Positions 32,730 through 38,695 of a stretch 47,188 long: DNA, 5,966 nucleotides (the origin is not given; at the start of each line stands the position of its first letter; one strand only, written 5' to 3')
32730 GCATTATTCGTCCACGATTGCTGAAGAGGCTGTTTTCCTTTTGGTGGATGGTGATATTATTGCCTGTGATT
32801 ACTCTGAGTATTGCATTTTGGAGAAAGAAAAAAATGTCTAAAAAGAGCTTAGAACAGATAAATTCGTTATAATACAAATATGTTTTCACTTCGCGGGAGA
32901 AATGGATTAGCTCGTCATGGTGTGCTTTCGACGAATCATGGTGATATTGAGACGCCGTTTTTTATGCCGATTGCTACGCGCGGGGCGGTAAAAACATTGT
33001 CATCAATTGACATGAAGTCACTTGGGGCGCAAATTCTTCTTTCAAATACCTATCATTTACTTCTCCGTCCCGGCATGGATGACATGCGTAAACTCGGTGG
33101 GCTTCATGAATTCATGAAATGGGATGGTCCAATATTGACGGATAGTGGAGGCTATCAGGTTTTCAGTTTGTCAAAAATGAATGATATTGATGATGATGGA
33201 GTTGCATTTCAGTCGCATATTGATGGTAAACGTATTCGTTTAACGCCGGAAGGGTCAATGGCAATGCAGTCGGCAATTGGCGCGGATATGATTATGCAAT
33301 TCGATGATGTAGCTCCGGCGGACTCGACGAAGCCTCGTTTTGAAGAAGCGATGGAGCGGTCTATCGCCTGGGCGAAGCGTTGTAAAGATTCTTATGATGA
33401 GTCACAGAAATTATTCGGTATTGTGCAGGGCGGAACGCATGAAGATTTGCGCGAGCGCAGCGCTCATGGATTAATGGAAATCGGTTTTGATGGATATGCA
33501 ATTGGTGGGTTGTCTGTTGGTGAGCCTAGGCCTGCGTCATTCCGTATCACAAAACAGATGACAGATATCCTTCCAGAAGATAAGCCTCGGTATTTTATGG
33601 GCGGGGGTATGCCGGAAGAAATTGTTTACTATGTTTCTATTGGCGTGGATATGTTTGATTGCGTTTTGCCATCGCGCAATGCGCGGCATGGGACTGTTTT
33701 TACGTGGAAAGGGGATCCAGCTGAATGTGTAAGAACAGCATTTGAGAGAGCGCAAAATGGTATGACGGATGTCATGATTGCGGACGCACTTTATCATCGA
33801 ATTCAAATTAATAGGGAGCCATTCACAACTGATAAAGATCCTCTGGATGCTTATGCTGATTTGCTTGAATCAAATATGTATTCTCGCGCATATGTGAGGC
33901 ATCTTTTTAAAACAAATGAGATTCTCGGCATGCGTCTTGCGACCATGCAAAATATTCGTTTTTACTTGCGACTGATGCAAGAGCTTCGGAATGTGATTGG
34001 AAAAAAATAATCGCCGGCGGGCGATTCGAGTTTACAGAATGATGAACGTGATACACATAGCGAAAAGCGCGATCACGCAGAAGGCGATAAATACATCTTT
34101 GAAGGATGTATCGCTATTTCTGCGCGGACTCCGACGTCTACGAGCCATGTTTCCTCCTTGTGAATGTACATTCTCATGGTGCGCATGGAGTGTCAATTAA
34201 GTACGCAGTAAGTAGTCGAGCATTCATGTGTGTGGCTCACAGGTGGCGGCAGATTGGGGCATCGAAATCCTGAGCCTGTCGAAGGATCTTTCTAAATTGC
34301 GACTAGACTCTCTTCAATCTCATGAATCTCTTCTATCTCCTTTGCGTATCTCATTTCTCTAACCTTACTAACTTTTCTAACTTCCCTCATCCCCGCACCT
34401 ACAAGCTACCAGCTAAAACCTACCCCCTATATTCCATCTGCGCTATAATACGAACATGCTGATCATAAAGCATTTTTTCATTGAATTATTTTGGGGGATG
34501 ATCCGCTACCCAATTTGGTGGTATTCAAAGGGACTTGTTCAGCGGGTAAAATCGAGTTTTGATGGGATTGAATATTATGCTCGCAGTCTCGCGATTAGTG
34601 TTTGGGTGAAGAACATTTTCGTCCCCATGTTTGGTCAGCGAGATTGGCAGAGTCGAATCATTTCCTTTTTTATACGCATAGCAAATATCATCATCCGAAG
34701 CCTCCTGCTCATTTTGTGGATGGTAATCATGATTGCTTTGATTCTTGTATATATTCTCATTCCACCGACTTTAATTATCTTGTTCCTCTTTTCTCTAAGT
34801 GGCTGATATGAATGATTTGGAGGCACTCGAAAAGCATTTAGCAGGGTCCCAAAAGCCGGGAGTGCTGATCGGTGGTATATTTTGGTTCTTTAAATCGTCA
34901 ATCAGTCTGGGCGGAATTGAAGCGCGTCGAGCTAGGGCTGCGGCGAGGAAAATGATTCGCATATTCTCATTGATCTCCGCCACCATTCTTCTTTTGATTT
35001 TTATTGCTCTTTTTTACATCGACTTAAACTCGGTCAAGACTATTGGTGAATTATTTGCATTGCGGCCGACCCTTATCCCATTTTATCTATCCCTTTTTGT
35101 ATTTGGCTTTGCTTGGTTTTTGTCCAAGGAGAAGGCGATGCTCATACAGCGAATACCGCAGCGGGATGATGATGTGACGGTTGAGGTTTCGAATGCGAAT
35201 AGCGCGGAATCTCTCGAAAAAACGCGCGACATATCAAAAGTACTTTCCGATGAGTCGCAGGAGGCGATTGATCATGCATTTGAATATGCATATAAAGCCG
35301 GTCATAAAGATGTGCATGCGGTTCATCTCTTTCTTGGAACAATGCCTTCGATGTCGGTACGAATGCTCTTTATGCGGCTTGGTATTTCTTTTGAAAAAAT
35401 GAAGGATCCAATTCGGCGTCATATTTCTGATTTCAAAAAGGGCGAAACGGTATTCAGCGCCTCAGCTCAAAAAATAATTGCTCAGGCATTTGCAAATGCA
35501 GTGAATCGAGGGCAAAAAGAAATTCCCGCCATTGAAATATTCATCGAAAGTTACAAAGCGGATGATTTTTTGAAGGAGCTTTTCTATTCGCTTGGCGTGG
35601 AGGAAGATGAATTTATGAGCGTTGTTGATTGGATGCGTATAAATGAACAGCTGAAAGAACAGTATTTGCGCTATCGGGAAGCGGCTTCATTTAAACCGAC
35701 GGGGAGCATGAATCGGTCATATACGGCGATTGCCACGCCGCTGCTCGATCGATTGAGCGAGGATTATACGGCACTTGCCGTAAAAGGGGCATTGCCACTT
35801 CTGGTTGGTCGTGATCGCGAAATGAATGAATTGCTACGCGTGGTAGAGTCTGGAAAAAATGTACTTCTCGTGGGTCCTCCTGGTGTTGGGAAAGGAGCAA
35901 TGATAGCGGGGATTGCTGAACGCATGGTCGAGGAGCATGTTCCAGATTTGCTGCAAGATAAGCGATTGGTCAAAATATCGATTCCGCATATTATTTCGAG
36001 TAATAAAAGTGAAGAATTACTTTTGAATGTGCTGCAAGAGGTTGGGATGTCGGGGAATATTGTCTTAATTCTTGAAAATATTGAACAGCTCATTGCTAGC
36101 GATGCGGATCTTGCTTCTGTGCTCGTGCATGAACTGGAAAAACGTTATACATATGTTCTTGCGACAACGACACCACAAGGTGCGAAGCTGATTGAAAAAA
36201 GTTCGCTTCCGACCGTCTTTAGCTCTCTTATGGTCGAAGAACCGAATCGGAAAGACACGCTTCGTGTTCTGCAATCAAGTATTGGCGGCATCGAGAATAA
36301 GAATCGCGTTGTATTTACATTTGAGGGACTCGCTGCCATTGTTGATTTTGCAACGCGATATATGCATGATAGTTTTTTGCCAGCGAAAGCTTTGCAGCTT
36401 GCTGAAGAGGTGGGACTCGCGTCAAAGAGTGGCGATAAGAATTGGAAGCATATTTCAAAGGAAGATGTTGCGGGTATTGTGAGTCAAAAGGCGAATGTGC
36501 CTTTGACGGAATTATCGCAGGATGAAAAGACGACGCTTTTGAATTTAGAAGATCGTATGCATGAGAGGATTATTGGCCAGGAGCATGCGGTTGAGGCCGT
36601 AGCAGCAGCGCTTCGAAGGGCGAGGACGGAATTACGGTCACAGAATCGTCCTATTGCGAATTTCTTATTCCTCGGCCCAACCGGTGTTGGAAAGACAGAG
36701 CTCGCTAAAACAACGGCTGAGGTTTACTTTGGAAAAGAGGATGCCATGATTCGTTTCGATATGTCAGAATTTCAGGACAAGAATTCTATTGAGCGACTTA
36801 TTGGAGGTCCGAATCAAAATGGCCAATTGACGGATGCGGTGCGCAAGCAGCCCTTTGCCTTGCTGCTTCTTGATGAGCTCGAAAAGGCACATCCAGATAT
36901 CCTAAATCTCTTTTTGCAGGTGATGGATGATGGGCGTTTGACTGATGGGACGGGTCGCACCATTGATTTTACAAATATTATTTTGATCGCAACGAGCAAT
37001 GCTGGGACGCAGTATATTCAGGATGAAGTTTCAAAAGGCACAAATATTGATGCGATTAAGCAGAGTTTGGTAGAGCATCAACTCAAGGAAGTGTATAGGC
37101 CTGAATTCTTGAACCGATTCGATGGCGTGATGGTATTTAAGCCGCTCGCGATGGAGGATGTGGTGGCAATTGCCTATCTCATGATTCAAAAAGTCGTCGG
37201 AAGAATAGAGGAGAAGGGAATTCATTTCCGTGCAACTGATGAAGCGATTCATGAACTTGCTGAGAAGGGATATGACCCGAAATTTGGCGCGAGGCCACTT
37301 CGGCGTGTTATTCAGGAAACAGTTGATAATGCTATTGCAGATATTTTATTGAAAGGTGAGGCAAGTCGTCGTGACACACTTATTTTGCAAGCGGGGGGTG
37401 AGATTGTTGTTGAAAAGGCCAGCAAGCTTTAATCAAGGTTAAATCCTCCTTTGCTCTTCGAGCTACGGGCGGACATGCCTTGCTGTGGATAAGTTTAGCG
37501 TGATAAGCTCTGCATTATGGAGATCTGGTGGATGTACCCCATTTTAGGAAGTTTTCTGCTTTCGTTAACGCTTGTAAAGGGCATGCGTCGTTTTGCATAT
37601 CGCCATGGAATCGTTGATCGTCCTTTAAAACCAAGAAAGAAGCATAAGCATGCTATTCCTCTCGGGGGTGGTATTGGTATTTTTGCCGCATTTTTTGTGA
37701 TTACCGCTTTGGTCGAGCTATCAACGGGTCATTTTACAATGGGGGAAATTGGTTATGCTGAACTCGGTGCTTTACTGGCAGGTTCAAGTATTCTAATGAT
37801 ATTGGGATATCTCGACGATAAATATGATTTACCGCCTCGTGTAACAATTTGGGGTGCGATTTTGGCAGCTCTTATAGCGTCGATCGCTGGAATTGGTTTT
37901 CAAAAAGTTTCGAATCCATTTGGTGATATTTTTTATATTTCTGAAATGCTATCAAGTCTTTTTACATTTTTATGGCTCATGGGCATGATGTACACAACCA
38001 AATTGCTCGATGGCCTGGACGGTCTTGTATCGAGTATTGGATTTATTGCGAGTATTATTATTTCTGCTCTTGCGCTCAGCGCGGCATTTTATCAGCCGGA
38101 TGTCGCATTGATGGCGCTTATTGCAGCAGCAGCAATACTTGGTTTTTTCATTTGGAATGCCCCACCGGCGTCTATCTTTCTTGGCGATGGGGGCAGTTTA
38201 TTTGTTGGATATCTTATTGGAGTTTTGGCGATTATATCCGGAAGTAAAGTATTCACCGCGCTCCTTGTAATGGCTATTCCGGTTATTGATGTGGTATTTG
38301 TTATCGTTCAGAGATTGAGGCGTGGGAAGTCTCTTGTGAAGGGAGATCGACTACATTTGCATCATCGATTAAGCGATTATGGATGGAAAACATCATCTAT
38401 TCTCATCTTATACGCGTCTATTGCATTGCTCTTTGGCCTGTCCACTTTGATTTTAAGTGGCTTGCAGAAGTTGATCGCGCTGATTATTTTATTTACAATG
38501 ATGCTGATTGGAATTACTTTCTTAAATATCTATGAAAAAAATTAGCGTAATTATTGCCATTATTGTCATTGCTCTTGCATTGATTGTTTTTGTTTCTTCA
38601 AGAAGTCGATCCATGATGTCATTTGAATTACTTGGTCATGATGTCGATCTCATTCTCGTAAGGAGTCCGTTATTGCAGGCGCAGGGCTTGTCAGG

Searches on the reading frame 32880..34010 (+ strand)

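Call 31: search_protein_families(library=pfam, proteins=[window:32880-34010:+], max_evalue=0.00001)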
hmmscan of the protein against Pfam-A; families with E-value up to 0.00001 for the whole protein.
window:32880-34010:+ (376 aa): 1 family
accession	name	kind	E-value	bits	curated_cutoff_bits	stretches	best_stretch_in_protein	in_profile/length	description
PF01702.25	TGT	-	4.1e-135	450.9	26.3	1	11-374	3-340/357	Queuine tRNA-ribosyltransferase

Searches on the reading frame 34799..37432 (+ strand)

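Call 31: search_protein_families(library=pfam, proteins=[window:34799-37432:+], max_evalue=0.00001)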
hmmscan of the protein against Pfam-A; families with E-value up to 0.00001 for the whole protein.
window:34799-37432:+ (877 aa): 13 families
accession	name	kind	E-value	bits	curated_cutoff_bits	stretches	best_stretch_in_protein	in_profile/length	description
PF07724.20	AAA_2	-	7.5e-54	182.6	27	1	617-775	1-164/166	AAA domain (Cdc48 subfamily)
PF10431.15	ClpB_D2-small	-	9.2e-22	77.3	21.9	1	783-861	1-79/81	C-terminal, D2-small domain, of ClpB protein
PF00004.35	AAA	-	3.5e-17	63.5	21.2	2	355-457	1-108/131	ATPase family associated with various cellular activities (AAA)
PF07728.20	AAA_5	-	1.6e-14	54.5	22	1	621-741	1-128/139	AAA domain (dynein-related subfamily)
PF13191.12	AAA_16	-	3.8e-10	40.9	32.6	0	335-380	2-52/167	AAA ATPase domain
PF13401.12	AAA_22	-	1.1e-06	29.5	27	0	624-711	10-110/130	AAA domain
PF12775.13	AAA_7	-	1.5e-06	28.3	25.8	0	347-379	28-60/181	P-loop containing dynein motor region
PF00158.32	Sigma54_activat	-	1.8e-06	28.2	20.2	0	604-739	7-148/168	Sigma-54 interaction domain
PF01695.23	IstB_IS21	-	1.8e-06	28.1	24.1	0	346-374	86-114/238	IstB-like ATP binding protein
PF01078.27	Mg_chelatase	-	5.1e-06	26.5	20.3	0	344-388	13-53/207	Magnesium chelatase, subunit ChlI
PF01637.24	ATPase_2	-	5.4e-06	26.8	33.2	0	336-493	2-154/225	ATPase domain predominantly from Archaea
PF20030.5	bpMoxR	-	5.4e-06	26.1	27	0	335-376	14-55/205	MoxR domain in the MoxR-vWA-beta-propeller ternary systems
PF05496.18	RuvB_N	-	7.3e-06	26.3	27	0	588-641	6-55/159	Holliday junction DNA helicase RuvB P-loop domain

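Call 62: search_protein_families(library=padloc, proteins=[P0005], max_evalue=1)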
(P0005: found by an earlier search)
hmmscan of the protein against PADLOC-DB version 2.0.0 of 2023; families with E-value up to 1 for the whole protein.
P0005 (251 aa): 0 families

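Call 77: search_protein_families(library=ncbifam, proteins=[P0005], max_evalue=0.01)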
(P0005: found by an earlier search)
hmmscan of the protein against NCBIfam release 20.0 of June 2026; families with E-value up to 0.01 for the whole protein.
P0005 (251 aa): 0 families

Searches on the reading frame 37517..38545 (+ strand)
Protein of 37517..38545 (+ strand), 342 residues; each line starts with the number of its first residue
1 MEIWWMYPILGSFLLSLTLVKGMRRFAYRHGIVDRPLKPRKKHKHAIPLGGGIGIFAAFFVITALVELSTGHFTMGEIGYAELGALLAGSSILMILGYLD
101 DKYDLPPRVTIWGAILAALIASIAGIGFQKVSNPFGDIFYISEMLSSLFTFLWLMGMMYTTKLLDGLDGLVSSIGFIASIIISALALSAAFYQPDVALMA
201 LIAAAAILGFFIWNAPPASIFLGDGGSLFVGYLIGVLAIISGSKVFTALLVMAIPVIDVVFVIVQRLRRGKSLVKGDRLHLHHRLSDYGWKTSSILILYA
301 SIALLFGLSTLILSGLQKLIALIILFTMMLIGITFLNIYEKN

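Call 31: search_protein_families(library=pfam, proteins=[window:37517-38545:+], max_evalue=0.00001)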
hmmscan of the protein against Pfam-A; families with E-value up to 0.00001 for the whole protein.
window:37517-38545:+ (342 aa): 1 family
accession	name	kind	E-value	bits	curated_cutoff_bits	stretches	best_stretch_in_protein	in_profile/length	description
PF00953.26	Glycos_transf_4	-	1.5e-30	106.7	27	1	85-241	3-159/160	Glycosyl transferase family 4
